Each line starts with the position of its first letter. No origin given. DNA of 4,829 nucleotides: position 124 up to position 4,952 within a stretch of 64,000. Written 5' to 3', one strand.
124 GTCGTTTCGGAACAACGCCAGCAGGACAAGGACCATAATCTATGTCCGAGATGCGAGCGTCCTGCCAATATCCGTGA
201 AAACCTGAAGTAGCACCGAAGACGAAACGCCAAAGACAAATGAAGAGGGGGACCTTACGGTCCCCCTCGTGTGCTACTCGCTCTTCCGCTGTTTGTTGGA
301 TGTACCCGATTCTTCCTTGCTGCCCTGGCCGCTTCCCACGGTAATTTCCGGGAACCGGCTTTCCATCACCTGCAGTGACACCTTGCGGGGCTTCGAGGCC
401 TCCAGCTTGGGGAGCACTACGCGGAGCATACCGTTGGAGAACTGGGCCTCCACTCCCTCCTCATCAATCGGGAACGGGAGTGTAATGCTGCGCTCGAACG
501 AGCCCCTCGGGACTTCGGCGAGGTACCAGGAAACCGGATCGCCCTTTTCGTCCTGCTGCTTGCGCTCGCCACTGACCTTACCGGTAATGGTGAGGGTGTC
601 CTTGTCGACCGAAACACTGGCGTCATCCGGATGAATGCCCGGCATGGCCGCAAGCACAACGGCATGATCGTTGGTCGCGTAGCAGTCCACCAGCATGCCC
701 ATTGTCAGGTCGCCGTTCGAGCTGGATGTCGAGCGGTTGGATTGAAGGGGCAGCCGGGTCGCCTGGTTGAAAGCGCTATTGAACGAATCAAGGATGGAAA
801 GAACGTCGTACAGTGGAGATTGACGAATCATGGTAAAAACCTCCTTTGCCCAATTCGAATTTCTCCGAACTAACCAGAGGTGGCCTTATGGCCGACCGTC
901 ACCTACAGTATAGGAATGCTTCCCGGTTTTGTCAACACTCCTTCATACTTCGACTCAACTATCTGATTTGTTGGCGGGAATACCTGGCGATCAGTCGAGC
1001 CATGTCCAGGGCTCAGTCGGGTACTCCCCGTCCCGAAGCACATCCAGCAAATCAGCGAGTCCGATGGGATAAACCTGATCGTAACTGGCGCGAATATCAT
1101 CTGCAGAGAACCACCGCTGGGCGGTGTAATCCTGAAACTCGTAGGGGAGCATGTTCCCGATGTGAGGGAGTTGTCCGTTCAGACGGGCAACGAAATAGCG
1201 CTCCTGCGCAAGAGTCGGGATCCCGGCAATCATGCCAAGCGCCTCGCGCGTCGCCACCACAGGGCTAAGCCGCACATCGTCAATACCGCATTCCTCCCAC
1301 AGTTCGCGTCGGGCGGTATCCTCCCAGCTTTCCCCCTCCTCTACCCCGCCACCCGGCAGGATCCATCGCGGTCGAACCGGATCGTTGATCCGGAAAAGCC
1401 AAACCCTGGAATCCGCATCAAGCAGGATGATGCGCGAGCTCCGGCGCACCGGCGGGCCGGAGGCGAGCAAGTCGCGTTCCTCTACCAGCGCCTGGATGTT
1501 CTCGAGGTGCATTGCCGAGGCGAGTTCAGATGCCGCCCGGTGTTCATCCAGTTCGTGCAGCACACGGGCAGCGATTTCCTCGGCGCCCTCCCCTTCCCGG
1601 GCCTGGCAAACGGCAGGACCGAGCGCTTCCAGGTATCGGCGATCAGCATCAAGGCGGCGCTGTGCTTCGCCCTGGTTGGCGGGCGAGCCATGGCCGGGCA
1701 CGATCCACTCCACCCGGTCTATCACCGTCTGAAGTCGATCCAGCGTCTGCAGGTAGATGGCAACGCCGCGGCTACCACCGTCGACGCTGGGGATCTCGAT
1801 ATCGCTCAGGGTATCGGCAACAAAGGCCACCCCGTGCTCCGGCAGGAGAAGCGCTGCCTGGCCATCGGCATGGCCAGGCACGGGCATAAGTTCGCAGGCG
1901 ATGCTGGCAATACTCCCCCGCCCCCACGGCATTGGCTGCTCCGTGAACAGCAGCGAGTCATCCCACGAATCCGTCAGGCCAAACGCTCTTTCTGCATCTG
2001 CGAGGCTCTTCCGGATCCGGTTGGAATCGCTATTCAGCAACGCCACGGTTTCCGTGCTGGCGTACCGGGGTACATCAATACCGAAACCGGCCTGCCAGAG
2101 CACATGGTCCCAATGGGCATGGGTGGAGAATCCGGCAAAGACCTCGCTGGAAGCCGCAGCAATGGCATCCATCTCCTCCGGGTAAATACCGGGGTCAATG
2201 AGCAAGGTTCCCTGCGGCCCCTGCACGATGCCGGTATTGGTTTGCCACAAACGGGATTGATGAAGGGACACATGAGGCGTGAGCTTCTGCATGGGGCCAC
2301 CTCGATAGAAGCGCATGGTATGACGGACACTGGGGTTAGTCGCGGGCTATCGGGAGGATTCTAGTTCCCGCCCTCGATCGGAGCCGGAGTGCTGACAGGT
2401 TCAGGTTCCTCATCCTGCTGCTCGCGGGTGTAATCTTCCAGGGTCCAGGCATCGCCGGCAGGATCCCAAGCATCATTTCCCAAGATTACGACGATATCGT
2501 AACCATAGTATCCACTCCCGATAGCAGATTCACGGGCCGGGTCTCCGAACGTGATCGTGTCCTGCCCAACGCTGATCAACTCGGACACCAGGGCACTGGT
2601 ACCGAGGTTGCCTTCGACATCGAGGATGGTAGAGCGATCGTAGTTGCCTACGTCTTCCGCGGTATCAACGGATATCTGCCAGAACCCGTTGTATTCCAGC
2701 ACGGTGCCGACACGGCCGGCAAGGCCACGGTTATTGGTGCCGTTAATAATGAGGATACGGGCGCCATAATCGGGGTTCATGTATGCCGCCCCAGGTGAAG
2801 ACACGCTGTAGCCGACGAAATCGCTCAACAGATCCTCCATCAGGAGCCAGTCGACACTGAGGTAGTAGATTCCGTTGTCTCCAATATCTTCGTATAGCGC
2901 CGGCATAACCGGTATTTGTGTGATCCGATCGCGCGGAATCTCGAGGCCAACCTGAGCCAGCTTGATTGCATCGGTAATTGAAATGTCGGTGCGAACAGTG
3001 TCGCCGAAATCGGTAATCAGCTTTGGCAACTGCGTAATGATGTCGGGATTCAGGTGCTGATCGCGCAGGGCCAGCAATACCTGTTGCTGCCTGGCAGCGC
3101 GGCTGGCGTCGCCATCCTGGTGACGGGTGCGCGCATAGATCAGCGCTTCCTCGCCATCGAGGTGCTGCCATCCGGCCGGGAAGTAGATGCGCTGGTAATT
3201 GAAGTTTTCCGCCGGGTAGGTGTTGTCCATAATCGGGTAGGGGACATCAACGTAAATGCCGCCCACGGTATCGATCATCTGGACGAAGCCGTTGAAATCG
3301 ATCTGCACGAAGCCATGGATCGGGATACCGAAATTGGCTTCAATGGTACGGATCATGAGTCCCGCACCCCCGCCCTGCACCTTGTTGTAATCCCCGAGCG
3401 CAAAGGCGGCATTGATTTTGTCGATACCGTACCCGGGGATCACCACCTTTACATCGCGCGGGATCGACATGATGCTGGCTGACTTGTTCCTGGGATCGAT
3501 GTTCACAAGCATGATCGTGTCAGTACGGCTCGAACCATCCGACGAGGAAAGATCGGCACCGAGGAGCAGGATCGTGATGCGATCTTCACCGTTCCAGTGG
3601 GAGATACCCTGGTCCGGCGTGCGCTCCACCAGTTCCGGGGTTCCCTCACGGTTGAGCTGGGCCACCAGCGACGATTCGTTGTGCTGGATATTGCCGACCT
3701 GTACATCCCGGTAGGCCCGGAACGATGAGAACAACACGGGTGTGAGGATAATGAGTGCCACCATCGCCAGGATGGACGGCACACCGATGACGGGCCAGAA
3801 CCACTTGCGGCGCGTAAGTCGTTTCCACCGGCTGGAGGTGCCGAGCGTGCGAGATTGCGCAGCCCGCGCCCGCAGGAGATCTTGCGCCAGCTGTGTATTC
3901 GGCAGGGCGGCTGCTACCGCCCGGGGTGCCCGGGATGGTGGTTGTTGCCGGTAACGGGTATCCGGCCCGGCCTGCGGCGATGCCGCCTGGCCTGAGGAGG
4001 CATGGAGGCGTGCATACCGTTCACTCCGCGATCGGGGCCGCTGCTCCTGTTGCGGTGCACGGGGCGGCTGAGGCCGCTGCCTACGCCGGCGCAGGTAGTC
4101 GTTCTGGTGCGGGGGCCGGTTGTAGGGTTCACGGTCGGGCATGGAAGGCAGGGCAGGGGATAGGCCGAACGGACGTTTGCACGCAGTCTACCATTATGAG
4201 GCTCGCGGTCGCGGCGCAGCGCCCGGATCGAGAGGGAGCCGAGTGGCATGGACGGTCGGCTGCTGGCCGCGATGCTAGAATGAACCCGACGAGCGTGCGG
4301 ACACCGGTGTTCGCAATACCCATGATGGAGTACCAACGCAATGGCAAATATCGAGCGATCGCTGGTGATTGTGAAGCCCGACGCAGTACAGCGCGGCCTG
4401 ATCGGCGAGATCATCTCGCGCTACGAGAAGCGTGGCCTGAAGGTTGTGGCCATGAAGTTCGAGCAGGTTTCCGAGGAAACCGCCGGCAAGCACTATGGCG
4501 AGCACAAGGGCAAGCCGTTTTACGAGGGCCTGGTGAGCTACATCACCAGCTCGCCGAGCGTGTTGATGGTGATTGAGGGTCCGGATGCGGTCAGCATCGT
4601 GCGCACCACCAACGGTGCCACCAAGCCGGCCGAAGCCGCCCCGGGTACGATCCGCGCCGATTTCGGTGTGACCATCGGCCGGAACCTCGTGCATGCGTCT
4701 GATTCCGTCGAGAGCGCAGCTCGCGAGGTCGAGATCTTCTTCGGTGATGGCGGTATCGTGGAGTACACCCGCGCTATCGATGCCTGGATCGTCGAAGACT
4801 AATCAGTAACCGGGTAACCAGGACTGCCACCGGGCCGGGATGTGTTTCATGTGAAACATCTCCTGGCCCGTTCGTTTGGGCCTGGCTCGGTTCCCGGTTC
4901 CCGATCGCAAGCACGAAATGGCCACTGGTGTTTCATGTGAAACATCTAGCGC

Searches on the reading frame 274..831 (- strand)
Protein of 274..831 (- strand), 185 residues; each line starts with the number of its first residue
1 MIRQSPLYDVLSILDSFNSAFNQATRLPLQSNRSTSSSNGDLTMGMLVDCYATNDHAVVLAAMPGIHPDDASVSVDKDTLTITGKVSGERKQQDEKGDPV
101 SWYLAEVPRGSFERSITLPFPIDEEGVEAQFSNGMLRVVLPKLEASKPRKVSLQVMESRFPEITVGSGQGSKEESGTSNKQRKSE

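Call 34: search_protein_families(library=pfam, proteins=[window:274-831:-])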
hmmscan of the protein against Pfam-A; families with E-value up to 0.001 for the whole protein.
window:274-831:- (185 aa): 2 families
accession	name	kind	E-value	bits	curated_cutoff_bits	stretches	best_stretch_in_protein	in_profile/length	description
PF00011.27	HSP20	-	6.8e-17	61.9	20.8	1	53-152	5-100/102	Hsp20/alpha crystallin family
PF17886.7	ArsA_HSP20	-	1.6e-06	28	22.5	1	54-139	1-62/63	HSP20-like domain found in ArsA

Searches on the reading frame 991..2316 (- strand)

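Call 34: search_protein_families(library=pfam, proteins=[window:991-2316:-])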
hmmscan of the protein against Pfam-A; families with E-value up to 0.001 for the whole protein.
window:991-2316:- (441 aa): 2 families
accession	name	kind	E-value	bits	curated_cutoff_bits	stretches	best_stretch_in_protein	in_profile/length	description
PF00293.34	NUDIX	-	1.1e-16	61.5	21.1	1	291-409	3-120/134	NUDIX domain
PF00753.33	Lactamase_B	-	1.3e-10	42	22.7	1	23-73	3-58/196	Metallo-beta-lactamase superfamily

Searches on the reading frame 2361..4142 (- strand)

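Call 34: search_protein_families(library=pfam, proteins=[window:2361-4142:-])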
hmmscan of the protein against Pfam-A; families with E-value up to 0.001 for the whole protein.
window:2361-4142:- (593 aa): 2 families
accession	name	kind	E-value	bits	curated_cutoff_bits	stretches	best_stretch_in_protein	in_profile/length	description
PF03816.19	LytR_cpsA_psr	-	9.5e-43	146.4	24.6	1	206-362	1-147/150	LytR_cpsA_psr family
PF13399.11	LytR_C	-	4.7e-06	27.9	22.2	1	462-557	3-85/86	LytR cell envelope-related transcriptional attenuator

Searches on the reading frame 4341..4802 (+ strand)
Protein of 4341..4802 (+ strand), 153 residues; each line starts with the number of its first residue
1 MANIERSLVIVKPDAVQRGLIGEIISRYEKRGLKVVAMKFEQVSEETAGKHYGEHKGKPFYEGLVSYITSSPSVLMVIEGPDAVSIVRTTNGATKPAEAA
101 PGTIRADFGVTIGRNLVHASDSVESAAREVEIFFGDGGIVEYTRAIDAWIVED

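Call 34: search_protein_families(library=pfam, proteins=[window:4341-4802:+])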
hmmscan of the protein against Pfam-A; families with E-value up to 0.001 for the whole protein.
window:4341-4802:+ (153 aa): 1 family
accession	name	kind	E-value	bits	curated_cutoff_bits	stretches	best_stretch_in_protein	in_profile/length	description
PF00334.24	NDK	-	5.1e-55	185.5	27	1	5-136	1-132/135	Nucleoside diphosphate kinase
